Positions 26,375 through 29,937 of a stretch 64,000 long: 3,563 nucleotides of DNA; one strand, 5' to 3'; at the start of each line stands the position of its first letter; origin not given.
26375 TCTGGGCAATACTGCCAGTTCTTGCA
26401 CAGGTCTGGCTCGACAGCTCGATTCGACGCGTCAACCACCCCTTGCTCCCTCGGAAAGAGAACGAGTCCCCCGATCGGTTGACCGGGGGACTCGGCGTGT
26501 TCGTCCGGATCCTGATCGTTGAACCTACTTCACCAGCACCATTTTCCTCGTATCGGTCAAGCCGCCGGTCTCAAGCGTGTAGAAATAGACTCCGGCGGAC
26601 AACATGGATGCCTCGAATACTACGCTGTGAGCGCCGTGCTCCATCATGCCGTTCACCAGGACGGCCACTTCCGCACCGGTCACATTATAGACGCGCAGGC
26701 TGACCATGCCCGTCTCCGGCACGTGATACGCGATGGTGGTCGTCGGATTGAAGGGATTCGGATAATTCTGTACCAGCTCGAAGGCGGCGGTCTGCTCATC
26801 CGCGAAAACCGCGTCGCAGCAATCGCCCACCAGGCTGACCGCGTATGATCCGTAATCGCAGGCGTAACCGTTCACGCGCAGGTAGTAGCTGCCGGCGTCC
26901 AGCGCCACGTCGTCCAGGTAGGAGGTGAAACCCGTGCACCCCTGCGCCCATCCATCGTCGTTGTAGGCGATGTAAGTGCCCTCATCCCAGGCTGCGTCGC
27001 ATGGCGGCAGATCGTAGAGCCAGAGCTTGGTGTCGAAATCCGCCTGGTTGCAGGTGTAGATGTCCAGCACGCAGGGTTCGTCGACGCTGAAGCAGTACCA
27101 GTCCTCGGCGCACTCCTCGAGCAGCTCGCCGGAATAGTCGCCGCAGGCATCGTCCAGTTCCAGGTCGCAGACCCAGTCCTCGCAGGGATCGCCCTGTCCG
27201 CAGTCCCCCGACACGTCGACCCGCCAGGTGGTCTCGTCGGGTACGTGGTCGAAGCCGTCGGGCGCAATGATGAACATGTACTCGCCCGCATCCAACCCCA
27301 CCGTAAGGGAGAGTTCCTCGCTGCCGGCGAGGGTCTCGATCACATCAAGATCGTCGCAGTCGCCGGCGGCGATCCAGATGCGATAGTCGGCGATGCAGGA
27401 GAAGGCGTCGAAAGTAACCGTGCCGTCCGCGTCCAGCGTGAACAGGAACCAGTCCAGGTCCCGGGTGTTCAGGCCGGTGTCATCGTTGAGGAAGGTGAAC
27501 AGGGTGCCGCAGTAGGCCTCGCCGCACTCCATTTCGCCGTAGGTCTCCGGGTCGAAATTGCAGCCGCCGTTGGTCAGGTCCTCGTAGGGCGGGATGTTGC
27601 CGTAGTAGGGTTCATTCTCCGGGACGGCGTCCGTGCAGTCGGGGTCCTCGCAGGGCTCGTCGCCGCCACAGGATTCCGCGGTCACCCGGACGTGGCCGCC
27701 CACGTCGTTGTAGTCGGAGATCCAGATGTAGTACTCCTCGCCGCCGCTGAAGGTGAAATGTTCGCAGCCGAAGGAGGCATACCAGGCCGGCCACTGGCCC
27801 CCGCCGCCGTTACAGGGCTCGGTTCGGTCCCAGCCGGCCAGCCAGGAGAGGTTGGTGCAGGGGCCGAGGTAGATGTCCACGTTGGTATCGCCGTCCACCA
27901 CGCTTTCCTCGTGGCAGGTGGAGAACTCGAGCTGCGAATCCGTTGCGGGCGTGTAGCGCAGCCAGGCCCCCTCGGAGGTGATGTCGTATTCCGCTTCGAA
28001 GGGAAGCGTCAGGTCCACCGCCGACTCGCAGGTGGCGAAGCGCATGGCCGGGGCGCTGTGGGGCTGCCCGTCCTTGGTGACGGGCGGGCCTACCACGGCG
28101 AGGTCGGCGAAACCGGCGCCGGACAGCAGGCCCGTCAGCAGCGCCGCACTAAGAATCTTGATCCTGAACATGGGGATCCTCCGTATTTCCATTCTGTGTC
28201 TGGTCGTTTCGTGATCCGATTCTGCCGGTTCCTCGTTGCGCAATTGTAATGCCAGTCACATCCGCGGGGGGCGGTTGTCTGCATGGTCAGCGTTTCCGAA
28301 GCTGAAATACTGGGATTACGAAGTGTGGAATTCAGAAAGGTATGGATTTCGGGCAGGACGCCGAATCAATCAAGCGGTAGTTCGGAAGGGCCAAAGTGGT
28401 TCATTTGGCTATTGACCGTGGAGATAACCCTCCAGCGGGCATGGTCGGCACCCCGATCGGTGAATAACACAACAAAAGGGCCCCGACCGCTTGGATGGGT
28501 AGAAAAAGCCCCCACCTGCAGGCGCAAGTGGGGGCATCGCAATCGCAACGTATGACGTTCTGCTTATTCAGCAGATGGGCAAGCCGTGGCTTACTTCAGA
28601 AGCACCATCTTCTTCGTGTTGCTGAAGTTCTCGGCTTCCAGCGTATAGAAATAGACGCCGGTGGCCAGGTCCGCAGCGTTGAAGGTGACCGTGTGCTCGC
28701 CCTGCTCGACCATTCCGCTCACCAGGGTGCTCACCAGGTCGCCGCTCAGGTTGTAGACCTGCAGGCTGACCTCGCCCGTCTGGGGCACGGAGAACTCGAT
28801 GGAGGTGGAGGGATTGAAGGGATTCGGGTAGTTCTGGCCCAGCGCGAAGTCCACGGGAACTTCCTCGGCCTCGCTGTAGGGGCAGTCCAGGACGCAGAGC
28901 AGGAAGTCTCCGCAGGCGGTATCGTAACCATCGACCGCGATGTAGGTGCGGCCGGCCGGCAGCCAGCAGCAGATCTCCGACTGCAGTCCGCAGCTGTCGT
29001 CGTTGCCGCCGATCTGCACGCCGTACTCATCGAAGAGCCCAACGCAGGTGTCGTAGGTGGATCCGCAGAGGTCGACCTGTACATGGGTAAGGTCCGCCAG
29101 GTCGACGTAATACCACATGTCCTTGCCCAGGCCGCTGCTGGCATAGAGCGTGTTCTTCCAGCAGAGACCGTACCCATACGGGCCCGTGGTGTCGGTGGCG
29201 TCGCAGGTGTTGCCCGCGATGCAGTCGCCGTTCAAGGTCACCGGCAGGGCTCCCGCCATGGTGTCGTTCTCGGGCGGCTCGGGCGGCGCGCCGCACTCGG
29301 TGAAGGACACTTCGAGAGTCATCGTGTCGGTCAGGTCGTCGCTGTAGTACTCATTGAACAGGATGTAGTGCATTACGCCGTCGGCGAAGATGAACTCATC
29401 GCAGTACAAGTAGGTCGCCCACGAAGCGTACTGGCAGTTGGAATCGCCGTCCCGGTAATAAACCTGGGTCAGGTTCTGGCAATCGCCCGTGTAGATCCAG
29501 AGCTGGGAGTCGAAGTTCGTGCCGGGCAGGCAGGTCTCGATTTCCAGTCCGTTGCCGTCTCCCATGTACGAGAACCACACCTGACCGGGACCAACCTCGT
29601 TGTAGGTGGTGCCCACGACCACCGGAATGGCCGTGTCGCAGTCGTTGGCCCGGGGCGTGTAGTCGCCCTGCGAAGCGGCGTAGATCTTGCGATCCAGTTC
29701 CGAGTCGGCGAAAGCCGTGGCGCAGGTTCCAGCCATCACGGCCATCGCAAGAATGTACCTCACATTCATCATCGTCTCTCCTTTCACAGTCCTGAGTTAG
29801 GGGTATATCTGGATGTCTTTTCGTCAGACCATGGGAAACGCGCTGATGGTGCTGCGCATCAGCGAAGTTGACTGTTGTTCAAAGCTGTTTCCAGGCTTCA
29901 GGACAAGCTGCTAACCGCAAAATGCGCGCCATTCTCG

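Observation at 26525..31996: Array of three paralogous Cys-rich T9SS cargo genes, each a separate transcription unit in an AT-rich spacer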

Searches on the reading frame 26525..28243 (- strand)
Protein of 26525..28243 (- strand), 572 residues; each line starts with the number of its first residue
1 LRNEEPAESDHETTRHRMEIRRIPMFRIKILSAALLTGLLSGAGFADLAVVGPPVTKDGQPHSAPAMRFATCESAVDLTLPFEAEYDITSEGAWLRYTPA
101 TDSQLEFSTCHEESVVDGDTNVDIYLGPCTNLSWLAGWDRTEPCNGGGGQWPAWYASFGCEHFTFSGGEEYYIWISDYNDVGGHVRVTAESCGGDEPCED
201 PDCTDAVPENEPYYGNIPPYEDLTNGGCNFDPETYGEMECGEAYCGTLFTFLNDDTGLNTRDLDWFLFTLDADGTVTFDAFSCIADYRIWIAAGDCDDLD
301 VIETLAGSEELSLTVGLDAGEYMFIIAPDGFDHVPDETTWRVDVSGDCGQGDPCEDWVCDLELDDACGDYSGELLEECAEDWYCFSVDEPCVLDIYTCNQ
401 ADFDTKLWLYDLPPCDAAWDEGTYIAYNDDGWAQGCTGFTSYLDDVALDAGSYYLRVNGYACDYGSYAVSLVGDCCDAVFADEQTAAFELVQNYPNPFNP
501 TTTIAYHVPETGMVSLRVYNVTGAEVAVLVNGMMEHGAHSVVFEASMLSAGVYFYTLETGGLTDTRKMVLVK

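Call 4: search_protein_families(library=pfam, proteins=[window:26525-28243:-], max_evalue=0.1)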
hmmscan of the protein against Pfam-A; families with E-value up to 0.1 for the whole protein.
window:26525-28243:- (572 aa): 2 families
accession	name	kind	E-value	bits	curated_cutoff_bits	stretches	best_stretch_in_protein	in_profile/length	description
PF18962.6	Por_Secre_tail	-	7e-08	33.1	27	1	494-569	2-74/75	Secretion system C-terminal sorting domain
PF13585.12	CHU_C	-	0.028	15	27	0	513-564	28-78/86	CHU_C Type IX secretion signal domain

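Call 5: search_protein_families(library=ncbifam, proteins=[window:26525-28243:-], max_evalue=0.1)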
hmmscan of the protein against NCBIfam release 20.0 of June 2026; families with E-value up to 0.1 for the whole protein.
window:26525-28243:- (572 aa): 4 families
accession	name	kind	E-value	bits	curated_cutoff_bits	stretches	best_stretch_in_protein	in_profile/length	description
TIGR04183.1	Por_Secre_tail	domain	1.4e-10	41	23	1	494-569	2-70/72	T9SS type A sorting domain-containing protein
NF038113.1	T9SSA_dep_M36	equivalog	2.4e-07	29.3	885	1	474-570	779-868/869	T9SS-dependent M36 family metallopeptidase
NF052323.1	T9SSA_dep_M6i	equivalog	5.9e-05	21.2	600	1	491-559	958-1026/1043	T9SS-dependent M6-like inactivated metalloprotease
NF033707.1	T9SS_sortase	equivalog_domain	0.016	12.8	420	1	482-558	990-1076/1095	type IX secretion system sortase PorU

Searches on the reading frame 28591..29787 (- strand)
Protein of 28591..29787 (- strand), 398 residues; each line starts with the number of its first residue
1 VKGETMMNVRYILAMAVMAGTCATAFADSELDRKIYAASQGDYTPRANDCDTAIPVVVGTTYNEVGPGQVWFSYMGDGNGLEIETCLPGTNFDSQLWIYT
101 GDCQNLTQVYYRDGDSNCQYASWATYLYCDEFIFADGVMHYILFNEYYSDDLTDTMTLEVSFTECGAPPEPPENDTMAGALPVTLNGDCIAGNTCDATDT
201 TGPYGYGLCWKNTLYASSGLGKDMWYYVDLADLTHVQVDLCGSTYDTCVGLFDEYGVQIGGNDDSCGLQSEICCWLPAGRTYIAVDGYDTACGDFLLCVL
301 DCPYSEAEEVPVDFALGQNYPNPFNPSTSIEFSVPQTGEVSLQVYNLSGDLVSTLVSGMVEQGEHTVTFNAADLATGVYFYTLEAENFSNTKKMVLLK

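Call 4: search_protein_families(library=pfam, proteins=[window:28591-29787:-], max_evalue=0.1)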
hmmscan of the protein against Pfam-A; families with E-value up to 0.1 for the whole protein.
window:28591-29787:- (398 aa): 3 families
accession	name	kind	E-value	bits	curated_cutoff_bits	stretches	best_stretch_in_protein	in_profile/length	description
PF18962.6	Por_Secre_tail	-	4.4e-11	43.4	27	1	320-395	2-74/75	Secretion system C-terminal sorting domain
PF13860.13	FlgD_ig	-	0.00039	20.8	27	1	335-386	19-76/79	FlgD Ig-like domain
PF13585.12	CHU_C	-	0.0042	17.6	27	1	336-392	25-80/86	CHU_C Type IX secretion signal domain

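Call 5: search_protein_families(library=ncbifam, proteins=[window:28591-29787:-], max_evalue=0.1)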
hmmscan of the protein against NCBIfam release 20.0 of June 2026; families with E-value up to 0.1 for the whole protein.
window:28591-29787:- (398 aa): 4 families
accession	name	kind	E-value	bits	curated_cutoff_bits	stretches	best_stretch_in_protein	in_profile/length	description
TIGR04183.1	Por_Secre_tail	domain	1.7e-11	43.9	23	1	320-395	2-70/72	T9SS type A sorting domain-containing protein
NF038113.1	T9SSA_dep_M36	equivalog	5.7e-10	38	885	1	316-396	792-868/869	T9SS-dependent M36 family metallopeptidase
NF052323.1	T9SSA_dep_M6i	equivalog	5.5e-09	34.5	600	1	319-395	960-1035/1043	T9SS-dependent M6-like inactivated metalloprotease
NF033707.1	T9SS_sortase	equivalog_domain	3.6e-06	24.9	420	1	318-390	1000-1082/1095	type IX secretion system sortase PorU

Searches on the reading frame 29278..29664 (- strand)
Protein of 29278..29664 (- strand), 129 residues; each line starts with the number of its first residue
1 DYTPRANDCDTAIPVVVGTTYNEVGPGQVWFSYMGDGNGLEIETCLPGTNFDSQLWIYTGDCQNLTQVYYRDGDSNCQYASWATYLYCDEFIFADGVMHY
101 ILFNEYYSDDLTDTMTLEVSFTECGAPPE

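Call 61: predict_structure(alignment_id=A5)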
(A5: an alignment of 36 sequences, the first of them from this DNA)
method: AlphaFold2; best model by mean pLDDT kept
length: 129 residues; sequences in the alignment: 36
mean_pLDDT: 91.0   pTM: 0.86
mean pLDDT of the five models: 91.0, 90.7, 90.5, 90.2, 89.6
residues with pLDDT >= 90: 100; 70-90: 21; 50-70: 7; < 50: 1
segments of 3 or more residues with pLDDT < 50: none
pLDDT, mean of each block of 10 residues (from residue 1): 70 96 90 96 96 96 96 94 95 97 86 90 81
secondary structure, 60 per line:
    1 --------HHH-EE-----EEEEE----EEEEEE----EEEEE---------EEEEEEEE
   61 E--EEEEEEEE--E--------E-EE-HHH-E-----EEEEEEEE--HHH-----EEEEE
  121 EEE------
elements in order: E20-24 E29-34 E39-43 E53-61 E64-71 E98-105 E116-123
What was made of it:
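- The N-module model has pLDDT 91 (call 61).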

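Call 64: fold_search(model_id=the predicted structure, library=pdb)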
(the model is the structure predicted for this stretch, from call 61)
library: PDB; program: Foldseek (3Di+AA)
matches with E <= 10: 1349; with E <= 0.001: 22
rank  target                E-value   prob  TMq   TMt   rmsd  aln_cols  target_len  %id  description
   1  9ihc_B                2.8e-04  1.00  0.54  0.58   3.5       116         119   15  CryoEM structure of a synthetic antibody, COP-2, in complex with the C-terminal domain of Clostridium perfringens Ente (released 2025-03-12)
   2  6ov2_B                2.9e-04  1.00  0.55  0.55   5.1       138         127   14  Crystal structure of human claudin-9 in complex with Clostridium perfringens entertoxin C-terminal domain in closed fo (released 2019-09-04)
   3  6ov3_B                3.6e-04  1.00  0.54  0.56   4.8       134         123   13  Crystal structure of human claudin-9 in complex with Clostridium perfringens entertoxin C-terminal domain in open form (released 2019-09-04)
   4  9pzi_H                4.3e-04  1.00  0.53  0.54   4.8       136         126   13  Crystal Structure of synthetic antibody COP-2 in complex with the C-terminal domain of Clostridium perfringens enterot (released 2025-08-20)
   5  1nqj_B                5.0e-04  1.00  0.51  0.56   4.3       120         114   13  CRYSTAL STRUCTURE OF CLOSTRIDIUM HISTOLYTICUM COLG COLLAGENASE COLLAGEN-BINDING DOMAIN 3B AT 1.0 ANGSTROM RESOLUTION I (released 2003-04-15)
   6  1nqd_B                5.3e-04  1.00  0.52  0.57   4.8       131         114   10  CRYSTAL STRUCTURE OF CLOSTRIDIUM HISTOLYTICUM COLG COLLAGENASE COLLAGEN-BINDING DOMAIN 3B AT 1.65 ANGSTROM RESOLUTION  (released 2003-04-15)
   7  8u5b_B                5.6e-04  1.00  0.52  0.55   4.6       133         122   13  Cryo-EM structure of human claudin-4 complex with Clostridium perfringens enterotoxin C-terminal domain and sFab COP-1 (released 2023-09-27)
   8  3ziw_A                6.3e-04  1.00  0.52  0.26   3.8       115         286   13  Clostridium perfringens enterotoxin, D48A mutation and N-terminal 37 residues deleted (released 2014-01-29)
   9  8u5f_B                6.3e-04  1.00  0.52  0.27   4.9       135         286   12  Crystal Structure of Trypsinized Clostridium perfringens Enterotoxin (released 2023-09-27)
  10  3zix_A                7.0e-04  1.00  0.52  0.26   3.7       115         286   14  Clostridium perfringens Enterotoxin with the N-terminal 37 residues deleted (released 2014-01-29)
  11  2o8o_A                7.0e-04  1.00  0.49  0.55   5.5       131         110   11  Crystal structure of Clostridium histolyticum colg collagenase collagen-binding domain 3B at 1.35 Angstrom resolution  (released 2007-12-11)
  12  1nqd_A                7.4e-04  1.00  0.51  0.58   5.1       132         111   10  CRYSTAL STRUCTURE OF CLOSTRIDIUM HISTOLYTICUM COLG COLLAGENASE COLLAGEN-BINDING DOMAIN 3B AT 1.65 ANGSTROM RESOLUTION  (released 2003-04-15)
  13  1nqj_A                7.4e-04  1.00  0.48  0.61   4.5       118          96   12  CRYSTAL STRUCTURE OF CLOSTRIDIUM HISTOLYTICUM COLG COLLAGENASE COLLAGEN-BINDING DOMAIN 3B AT 1.0 ANGSTROM RESOLUTION I (released 2003-04-15)
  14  9pzi_G                7.8e-04  1.00  0.54  0.56   3.6       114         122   12  Crystal Structure of synthetic antibody COP-2 in complex with the C-terminal domain of Clostridium perfringens enterot (released 2025-08-20)
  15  4hpk_B                8.2e-04  1.00  0.51  0.57   4.8       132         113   11  Crystal structure of Clostridium histolyticum colg collagenase collagen-binding domain 3B at 1.35 Angstrom resolution  (released 2012-12-12)
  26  5sv5                  1.1e-03  1.00  0.53  0.63   5.4       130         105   15  1.0 Angstrom Crystal Structure of pre-Peptidase C-terminal Domain of Collagenase from Bacillus anthracis. (released 2016-08-17)
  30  3jqw_A                2.3e-03  1.00  0.58  0.63   3.8       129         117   16  Crystal structure of Clostridium histolyticum colH collagenase collagen-binding domain 3 at 2 Angstrom resolution in p (released 2010-09-29)
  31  3jqw_C                2.7e-03  1.00  0.54  0.57   4.0       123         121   16  Crystal structure of Clostridium histolyticum colH collagenase collagen-binding domain 3 at 2 Angstrom resolution in p (released 2010-09-29)
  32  5iku                  2.9e-03  1.00  0.56  0.33   4.4       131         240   19  Crystal structure of the Hathewaya histolytica ColG tandem collagen-binding domain s3as3b in the presence of calcium at  (released 2017-03-15)
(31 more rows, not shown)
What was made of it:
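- Closest known: PPC. Same: The jelly-roll beta-sandwich fold is the same (Foldseek probability 1.0, TM 0.5-0.58; call 64).
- Its best PDB matches are ColG and ColH collagen-binding domains, a collagenase PPC domain and C-CPE, at Foldseek probability 1.0 and TM 0.5-0.58 (call 64).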

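Call 87: search_solved_structures(query=A5, max_evalue=1)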
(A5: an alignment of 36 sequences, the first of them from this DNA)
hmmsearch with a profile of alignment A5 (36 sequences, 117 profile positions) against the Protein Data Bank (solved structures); distinct sequences matched with E-value up to 1: 4.
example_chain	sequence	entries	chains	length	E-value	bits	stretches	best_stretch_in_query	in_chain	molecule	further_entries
5sv5_A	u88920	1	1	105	0.17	15.1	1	52-102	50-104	Microbial collagenase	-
6y41_A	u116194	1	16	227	0.56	13.4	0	21-53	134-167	Angiopoietin-related protein 2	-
3amr_A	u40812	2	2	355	0.66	13.2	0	16-104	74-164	3-phytase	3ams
2luw_A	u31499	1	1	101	0.86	12.8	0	69-96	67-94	Metalloprotease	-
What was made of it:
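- On PPC / collagen-binding-domain superfamily: The profile against PDB sequences gives 5sv5 at E 0.17 only (call 87).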
